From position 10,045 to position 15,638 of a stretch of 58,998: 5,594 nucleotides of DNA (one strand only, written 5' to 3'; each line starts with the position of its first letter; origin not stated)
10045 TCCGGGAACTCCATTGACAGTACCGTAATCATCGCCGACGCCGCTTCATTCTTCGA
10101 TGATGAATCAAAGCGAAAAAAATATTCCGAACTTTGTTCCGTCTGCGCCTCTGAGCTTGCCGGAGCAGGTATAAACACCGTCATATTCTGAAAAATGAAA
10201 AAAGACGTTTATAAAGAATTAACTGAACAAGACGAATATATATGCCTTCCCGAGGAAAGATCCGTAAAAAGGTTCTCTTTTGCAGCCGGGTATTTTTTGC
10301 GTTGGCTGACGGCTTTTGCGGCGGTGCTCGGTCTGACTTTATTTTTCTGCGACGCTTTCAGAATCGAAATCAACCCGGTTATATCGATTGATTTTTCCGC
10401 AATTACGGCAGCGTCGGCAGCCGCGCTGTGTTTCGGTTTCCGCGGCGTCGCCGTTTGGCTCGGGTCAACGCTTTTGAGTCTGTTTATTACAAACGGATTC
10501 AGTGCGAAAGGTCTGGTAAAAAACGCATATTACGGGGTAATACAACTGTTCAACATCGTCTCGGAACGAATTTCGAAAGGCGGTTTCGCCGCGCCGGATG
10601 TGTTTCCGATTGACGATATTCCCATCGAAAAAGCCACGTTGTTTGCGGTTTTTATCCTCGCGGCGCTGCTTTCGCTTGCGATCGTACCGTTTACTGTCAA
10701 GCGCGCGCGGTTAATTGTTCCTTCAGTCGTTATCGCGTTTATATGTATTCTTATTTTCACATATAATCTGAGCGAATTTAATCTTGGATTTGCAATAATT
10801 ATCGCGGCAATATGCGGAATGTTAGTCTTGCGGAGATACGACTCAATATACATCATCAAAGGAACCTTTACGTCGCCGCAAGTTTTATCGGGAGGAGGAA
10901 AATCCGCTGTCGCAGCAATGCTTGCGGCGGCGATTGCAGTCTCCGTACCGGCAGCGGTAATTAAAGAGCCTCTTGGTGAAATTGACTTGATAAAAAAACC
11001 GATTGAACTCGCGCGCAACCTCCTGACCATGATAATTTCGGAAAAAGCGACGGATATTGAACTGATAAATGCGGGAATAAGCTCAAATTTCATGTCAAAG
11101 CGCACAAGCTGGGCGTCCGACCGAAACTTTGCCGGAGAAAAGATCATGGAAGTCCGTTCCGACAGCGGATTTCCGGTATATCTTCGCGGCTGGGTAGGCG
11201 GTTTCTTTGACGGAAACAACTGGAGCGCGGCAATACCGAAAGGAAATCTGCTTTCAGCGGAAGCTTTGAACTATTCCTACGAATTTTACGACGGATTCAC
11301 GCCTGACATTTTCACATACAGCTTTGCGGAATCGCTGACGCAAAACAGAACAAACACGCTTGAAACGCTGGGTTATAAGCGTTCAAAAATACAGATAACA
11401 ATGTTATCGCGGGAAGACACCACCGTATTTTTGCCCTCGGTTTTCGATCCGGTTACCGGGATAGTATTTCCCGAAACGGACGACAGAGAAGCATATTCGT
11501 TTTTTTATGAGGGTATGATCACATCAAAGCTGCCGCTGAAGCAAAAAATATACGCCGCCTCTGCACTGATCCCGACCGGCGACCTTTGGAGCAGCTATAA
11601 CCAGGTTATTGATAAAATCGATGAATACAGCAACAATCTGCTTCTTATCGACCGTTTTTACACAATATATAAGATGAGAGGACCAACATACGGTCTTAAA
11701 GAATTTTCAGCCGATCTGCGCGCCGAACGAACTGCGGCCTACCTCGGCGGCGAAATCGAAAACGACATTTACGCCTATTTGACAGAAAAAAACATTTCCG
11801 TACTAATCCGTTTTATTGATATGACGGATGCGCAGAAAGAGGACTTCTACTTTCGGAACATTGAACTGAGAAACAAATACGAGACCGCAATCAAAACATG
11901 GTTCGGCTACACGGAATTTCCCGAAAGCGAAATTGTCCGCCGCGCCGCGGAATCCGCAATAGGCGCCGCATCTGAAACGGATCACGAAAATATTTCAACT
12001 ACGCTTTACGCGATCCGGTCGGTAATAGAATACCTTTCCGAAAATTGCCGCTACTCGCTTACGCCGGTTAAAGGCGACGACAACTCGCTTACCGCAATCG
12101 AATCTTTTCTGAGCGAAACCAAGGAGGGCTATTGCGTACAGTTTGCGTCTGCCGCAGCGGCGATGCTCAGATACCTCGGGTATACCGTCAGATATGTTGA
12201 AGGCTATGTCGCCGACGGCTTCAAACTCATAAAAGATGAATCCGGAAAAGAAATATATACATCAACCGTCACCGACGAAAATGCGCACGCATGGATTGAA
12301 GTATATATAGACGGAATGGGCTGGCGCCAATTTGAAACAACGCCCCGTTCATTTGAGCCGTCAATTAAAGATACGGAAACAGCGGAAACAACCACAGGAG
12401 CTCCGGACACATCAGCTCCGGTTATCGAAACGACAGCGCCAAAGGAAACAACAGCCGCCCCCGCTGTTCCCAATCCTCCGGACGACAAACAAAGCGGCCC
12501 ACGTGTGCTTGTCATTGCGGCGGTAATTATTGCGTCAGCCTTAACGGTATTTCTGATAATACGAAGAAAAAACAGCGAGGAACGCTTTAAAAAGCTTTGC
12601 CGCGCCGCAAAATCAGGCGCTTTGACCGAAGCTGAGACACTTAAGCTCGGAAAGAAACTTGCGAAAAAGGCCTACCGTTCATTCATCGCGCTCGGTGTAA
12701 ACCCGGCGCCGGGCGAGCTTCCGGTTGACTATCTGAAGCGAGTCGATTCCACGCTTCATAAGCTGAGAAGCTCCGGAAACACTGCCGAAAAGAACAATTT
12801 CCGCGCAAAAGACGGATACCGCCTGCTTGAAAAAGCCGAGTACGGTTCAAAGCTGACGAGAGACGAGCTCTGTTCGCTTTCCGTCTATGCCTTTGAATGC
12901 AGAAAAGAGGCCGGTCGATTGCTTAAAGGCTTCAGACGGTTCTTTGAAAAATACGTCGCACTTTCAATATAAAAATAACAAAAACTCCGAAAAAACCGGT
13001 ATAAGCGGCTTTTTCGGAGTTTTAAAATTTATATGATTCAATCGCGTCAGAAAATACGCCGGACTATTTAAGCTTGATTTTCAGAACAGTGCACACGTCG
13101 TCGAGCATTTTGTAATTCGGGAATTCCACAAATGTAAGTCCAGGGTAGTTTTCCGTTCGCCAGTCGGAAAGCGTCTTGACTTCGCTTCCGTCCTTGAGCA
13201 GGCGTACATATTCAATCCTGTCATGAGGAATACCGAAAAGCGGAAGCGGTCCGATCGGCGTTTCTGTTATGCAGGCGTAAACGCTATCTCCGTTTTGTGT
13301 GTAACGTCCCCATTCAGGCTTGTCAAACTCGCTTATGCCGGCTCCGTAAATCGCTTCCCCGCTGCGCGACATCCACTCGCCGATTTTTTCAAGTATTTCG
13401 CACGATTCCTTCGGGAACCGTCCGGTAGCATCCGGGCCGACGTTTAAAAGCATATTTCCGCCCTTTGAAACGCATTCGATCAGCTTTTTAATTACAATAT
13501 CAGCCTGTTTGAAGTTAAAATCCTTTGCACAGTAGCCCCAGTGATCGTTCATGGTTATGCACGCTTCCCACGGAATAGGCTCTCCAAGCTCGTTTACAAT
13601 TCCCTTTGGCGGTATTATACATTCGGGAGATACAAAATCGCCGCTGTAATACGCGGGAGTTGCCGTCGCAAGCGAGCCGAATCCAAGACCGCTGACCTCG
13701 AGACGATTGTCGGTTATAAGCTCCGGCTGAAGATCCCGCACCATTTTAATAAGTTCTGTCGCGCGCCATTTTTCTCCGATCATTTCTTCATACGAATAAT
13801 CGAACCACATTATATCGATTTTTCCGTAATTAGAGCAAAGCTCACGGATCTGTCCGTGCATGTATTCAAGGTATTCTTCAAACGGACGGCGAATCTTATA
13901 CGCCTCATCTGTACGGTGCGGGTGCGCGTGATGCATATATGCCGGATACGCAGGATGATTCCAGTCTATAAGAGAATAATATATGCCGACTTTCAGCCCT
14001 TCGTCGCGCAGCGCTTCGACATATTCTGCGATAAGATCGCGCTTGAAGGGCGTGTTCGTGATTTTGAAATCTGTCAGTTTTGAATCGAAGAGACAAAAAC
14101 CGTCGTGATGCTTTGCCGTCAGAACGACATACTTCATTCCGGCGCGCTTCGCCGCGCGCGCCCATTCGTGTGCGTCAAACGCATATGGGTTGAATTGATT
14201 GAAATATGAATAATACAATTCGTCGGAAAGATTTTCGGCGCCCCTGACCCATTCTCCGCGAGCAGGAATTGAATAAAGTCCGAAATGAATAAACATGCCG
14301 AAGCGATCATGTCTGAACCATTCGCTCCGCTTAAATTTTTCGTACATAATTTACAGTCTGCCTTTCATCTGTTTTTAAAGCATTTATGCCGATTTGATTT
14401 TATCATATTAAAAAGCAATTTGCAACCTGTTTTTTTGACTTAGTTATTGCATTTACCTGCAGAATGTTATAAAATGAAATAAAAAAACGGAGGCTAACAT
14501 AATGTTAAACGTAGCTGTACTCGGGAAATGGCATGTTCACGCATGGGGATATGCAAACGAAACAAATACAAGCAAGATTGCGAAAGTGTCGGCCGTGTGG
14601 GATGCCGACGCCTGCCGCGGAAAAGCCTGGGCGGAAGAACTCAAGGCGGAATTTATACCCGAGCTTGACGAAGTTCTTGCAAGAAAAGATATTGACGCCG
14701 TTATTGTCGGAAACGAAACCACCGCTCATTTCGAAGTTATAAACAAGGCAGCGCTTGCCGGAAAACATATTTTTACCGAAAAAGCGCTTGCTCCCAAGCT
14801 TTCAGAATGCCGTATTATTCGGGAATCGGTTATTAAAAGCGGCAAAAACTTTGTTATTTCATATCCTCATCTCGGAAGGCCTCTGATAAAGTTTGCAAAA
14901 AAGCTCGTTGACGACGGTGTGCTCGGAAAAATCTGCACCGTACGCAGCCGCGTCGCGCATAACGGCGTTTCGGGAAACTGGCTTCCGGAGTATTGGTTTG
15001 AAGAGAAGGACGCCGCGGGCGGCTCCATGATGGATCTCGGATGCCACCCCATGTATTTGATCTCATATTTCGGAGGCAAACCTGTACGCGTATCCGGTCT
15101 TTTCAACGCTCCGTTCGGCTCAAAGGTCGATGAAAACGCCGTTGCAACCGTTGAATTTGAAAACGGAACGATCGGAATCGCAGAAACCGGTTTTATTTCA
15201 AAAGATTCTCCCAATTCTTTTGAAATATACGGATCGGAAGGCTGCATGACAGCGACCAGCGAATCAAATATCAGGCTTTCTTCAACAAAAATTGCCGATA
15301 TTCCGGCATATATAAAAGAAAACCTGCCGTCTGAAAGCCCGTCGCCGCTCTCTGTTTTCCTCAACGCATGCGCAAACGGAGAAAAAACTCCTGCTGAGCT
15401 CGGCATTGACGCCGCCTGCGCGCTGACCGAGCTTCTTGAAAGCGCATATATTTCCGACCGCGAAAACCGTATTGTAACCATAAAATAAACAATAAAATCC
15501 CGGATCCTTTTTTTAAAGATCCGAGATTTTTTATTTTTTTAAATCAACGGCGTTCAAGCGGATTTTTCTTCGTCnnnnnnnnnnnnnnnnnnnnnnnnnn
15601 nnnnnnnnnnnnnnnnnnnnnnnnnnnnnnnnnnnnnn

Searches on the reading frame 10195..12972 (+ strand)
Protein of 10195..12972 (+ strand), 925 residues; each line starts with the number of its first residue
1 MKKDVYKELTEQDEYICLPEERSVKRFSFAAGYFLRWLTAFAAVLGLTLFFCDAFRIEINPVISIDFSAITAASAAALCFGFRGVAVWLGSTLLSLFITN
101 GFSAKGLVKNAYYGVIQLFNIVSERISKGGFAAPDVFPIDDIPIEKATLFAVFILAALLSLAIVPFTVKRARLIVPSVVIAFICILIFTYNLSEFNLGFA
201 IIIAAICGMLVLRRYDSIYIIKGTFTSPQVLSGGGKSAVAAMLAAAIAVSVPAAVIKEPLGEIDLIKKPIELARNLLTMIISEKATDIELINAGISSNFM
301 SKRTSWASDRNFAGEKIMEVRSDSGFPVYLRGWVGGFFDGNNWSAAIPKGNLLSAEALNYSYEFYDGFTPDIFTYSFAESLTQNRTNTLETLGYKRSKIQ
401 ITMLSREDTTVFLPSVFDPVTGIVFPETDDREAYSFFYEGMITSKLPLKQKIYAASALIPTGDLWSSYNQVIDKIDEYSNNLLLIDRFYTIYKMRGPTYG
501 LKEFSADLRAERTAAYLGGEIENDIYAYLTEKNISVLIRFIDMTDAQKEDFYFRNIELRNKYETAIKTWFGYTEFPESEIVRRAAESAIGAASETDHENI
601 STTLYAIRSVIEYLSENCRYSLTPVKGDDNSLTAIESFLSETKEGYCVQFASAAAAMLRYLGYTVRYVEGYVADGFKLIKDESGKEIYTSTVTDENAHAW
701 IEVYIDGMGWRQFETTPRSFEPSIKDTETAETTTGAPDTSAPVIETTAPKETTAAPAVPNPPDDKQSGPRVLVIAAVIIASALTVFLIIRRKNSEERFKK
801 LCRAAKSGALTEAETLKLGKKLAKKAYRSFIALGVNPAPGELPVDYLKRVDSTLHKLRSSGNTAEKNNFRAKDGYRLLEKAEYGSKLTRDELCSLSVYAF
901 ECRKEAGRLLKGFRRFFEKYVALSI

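Call 65: search_protein_families(library=pfam, proteins=[window:10195-12972:+], max_evalue=0.001)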
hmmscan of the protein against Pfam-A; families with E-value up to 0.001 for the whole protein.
window:10195-12972:+ (925 aa): 1 family
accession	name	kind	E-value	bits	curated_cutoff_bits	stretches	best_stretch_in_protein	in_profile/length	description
PF01841.26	Transglut_core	-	9.2e-21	74.6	23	1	599-714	10-107/108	Transglutaminase-like superfamily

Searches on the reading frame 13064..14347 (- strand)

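Call 65: search_protein_families(library=pfam, proteins=[window:13064-14347:-], max_evalue=0.001)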
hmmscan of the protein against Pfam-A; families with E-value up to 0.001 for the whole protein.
window:13064-14347:- (427 aa): 2 families
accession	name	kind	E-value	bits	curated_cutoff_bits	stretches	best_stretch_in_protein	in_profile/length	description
PF01120.23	Alpha_L_fucos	-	1.2e-88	298.3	25.2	1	6-331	25-345/345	Alpha-L-fucosidase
PF14871.12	GHL6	-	5.2e-09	36.9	35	1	58-173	1-105/132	Hypothetical glycosyl hydrolase 6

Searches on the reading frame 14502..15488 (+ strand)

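Call 65: search_protein_families(library=pfam, proteins=[window:14502-15488:+], max_evalue=0.001)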
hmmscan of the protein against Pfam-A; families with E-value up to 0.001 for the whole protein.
window:14502-15488:+ (328 aa): 3 families
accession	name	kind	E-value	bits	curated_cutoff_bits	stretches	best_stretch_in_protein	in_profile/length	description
PF22725.1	GFO_IDH_MocA_C3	-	5.3e-25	88.2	27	1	131-248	3-122/124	GFO/IDH/MocA C-terminal domain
PF01408.29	GFO_IDH_MocA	-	5.8e-16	59.7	24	1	18-117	16-116/120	Oxidoreductase family, NAD-binding Rossmann fold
PF02894.22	GFO_IDH_MocA_C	-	1e-14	55.3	22.9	1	133-256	1-138/218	Oxidoreductase family, C-terminal alpha/beta domain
